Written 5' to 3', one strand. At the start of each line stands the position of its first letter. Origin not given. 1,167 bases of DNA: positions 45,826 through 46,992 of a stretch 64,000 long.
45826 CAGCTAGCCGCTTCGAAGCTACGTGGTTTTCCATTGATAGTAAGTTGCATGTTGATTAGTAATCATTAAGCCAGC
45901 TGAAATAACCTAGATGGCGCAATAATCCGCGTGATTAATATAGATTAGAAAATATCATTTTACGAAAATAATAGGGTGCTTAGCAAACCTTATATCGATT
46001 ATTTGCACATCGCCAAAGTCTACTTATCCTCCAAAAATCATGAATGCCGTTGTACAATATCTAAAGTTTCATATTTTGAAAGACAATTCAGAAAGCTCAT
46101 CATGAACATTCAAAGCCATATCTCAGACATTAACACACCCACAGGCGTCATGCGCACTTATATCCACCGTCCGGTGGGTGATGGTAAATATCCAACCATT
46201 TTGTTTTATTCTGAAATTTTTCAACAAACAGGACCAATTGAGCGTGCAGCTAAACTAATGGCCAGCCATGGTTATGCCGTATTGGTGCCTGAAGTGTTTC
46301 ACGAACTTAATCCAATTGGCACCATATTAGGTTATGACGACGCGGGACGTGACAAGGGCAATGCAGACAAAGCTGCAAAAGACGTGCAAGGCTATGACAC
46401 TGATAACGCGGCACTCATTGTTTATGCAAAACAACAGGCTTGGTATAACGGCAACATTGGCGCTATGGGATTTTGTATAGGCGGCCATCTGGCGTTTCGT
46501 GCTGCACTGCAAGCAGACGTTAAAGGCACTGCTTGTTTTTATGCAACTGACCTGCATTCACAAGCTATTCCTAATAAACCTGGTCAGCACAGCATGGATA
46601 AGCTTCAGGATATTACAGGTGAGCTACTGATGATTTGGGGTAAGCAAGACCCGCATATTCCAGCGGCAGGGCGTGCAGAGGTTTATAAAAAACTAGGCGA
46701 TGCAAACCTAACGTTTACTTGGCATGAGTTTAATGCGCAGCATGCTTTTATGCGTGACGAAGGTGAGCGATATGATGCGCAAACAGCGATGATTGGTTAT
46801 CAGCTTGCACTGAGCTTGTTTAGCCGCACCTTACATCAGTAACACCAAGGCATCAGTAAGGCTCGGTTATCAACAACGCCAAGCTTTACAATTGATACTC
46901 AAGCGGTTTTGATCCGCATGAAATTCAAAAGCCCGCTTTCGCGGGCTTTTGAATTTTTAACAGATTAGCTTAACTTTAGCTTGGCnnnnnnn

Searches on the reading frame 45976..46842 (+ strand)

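Call 81: search_protein_families(library=pfam, proteins=[window:45976-46842:+], max_evalue=0.00001)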
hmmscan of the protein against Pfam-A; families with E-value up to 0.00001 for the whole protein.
window:45976-46842:+ (288 aa): 1 family
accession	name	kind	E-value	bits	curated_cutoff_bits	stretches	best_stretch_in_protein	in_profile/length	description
PF01738.24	DLH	-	4.9e-27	95.4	21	1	59-284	1-215/217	Dienelactone hydrolase family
